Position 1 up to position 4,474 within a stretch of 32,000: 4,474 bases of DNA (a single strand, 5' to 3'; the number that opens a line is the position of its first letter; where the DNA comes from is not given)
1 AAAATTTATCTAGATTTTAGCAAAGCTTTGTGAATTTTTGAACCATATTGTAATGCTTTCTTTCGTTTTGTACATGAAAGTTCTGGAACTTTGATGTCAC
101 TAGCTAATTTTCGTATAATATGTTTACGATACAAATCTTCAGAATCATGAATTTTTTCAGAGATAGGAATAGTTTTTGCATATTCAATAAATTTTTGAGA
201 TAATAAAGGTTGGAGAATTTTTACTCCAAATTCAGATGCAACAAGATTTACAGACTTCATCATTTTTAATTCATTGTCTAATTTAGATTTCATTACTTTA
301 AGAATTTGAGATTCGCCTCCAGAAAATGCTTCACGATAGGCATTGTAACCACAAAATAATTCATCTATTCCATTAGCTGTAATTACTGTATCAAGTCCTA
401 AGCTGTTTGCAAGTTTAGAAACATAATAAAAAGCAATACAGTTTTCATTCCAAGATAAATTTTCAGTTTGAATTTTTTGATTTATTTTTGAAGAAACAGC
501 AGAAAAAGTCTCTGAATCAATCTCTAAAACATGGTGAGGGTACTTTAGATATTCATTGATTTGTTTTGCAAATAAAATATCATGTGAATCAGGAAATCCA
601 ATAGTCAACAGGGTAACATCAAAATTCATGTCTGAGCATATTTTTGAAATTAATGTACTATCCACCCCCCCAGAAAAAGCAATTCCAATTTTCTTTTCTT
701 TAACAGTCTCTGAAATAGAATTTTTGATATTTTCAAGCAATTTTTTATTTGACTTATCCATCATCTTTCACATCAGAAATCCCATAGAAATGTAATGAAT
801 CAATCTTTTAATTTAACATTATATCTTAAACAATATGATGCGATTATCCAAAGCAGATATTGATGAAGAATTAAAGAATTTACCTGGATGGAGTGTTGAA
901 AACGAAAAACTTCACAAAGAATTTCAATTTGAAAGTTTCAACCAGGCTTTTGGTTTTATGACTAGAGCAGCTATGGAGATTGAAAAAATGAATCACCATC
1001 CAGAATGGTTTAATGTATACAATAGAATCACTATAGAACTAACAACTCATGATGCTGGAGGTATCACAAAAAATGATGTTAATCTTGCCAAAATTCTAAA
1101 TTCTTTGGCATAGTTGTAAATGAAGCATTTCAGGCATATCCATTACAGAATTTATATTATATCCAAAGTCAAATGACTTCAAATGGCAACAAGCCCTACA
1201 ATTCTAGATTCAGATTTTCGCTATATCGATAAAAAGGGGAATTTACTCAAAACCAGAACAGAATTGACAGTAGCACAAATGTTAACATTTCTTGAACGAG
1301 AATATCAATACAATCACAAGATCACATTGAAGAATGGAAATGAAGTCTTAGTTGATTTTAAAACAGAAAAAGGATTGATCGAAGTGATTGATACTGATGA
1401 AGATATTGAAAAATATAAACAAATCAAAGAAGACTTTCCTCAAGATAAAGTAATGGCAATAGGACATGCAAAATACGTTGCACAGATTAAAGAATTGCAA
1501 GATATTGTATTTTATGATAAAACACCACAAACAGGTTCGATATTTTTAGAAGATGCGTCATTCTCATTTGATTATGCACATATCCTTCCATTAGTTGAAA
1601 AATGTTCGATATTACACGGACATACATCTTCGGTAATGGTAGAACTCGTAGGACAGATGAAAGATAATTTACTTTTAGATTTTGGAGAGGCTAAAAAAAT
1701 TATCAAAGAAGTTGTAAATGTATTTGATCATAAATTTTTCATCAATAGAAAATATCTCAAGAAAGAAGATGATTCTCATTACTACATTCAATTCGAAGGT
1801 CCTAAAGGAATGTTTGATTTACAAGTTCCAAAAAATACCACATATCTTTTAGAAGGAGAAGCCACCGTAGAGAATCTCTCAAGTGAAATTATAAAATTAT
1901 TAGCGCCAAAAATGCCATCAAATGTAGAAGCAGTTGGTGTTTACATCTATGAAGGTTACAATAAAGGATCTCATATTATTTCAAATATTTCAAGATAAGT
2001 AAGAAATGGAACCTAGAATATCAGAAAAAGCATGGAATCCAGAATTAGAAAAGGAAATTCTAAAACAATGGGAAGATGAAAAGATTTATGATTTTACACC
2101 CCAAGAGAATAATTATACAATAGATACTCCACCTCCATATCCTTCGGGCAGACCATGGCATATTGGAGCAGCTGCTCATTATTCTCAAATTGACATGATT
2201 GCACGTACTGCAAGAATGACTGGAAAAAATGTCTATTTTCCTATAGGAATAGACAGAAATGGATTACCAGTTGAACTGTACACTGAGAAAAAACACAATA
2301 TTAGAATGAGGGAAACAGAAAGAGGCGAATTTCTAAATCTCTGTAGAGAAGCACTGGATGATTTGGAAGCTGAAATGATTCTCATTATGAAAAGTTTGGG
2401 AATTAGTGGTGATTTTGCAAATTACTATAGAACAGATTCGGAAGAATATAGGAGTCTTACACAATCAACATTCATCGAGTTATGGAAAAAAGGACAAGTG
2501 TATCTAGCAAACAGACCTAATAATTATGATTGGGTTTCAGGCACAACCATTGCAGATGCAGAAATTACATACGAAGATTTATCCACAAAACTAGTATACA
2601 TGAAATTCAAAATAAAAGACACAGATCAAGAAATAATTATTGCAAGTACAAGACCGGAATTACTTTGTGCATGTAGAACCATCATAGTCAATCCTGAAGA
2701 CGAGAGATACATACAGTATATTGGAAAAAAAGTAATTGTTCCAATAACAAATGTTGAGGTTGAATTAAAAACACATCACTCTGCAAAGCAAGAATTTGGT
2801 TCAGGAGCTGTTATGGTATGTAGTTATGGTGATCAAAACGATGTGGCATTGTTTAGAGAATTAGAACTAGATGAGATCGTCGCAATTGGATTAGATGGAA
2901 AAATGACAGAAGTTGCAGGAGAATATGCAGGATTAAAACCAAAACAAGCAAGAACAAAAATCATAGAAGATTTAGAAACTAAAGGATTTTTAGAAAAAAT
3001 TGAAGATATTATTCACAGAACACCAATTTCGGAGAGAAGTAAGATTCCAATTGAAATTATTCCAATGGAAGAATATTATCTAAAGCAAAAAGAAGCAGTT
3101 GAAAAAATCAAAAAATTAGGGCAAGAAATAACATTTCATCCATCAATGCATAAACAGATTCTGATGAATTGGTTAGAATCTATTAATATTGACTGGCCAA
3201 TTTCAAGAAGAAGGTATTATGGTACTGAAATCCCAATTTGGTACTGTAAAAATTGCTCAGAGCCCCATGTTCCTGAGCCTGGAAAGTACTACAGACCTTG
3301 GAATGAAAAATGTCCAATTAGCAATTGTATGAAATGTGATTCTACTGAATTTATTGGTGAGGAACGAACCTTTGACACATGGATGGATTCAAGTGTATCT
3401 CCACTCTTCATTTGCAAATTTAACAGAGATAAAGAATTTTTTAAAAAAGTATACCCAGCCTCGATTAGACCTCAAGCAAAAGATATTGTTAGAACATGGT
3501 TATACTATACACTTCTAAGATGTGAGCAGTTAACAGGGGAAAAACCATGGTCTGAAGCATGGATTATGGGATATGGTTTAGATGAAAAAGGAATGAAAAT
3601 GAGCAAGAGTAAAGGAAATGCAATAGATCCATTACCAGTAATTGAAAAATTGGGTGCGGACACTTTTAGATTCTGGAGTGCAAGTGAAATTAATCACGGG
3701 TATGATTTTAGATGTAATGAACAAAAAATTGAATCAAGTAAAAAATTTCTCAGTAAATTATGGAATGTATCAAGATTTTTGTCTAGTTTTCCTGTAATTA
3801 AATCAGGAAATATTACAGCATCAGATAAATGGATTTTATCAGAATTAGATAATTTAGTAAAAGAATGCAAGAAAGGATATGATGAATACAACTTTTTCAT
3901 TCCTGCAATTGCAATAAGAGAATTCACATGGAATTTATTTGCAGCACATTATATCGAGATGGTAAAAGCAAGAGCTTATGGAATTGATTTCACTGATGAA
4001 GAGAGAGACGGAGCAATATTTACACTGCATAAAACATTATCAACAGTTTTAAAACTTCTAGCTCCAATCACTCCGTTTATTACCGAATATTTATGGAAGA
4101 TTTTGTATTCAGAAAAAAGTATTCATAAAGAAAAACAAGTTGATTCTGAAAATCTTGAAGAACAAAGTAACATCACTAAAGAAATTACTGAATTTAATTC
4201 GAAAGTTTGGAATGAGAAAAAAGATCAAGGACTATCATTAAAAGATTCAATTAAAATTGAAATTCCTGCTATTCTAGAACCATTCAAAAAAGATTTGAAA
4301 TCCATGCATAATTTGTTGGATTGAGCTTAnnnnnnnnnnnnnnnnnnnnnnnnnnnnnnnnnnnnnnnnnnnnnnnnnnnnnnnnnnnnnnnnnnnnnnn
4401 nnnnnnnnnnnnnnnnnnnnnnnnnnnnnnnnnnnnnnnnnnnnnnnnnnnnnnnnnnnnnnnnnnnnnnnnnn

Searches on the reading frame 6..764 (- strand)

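Call 85: search_protein_families(library=pfam, proteins=[window:6-764:-], max_evalue=0.0001)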
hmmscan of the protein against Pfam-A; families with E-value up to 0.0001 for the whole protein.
window:6-764:- (252 aa): 3 families
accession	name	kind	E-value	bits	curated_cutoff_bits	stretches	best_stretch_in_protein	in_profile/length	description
PF00733.27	Asn_synthase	-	6.5e-28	98.8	21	1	14-151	7-146/354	Asparagine synthase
PF24167.1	DUF7411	-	3.1e-09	37.1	28.7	1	25-96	2-72/194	Family of unknown function (DUF7411)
PF02540.23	NAD_synthase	-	5.9e-07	29.3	21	1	10-142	6-139/242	NAD synthase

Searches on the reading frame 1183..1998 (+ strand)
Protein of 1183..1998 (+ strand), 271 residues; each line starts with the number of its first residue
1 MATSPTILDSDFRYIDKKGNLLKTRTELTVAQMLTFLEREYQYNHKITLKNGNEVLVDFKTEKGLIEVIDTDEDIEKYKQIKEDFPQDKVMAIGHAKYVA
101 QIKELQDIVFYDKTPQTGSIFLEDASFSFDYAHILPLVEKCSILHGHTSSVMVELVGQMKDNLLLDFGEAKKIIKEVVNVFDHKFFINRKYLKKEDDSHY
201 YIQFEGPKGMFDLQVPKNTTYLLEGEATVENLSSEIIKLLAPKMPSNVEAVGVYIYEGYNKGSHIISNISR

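Call 85: search_protein_families(library=pfam, proteins=[window:1183-1998:+], max_evalue=0.0001)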
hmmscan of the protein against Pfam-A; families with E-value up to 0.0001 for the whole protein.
window:1183-1998:+ (271 aa): 1 family
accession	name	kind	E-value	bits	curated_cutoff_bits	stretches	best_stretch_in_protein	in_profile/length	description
PF01242.24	PTPS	-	3.1e-18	66.3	22.4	1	126-260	5-113/121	6-pyruvoyl tetrahydropterin synthase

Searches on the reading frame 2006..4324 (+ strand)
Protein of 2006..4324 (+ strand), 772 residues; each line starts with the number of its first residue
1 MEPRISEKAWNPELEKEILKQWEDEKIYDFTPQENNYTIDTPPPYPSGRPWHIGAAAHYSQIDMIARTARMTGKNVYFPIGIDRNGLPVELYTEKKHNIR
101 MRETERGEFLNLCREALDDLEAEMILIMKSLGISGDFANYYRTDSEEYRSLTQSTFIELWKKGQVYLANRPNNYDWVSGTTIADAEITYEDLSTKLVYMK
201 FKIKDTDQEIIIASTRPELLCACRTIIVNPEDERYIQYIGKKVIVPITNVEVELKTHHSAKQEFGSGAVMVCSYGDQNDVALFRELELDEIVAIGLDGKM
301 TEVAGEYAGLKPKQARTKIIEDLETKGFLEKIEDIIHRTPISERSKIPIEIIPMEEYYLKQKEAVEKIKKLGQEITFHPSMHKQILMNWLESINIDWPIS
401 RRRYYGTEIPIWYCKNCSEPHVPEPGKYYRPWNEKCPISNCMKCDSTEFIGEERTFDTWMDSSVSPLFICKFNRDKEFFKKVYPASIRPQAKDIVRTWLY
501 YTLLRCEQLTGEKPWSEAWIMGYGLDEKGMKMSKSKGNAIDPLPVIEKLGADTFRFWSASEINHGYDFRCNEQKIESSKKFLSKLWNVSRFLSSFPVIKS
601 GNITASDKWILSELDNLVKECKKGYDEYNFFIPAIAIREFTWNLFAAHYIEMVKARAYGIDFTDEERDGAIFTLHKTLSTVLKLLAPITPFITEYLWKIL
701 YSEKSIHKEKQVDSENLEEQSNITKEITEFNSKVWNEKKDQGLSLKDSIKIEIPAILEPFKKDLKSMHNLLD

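Call 85: search_protein_families(library=pfam, proteins=[window:2006-4324:+], max_evalue=0.0001)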
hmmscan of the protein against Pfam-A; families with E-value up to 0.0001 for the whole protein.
window:2006-4324:+ (772 aa): 3 families
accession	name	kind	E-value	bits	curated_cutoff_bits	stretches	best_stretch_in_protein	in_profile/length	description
PF00133.28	tRNA-synt_1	-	3.5e-71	240.6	22.7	1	18-559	2-403/414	tRNA synthetases class I (I, L, M and V)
PF08264.19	Anticodon_1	-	1e-30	107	25.1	1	607-751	1-146/148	Anticodon-binding domain of tRNA ligase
PF09334.17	tRNA-synt_1g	-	8.1e-22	78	20.1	1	38-188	2-136/391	tRNA synthetases class I (M)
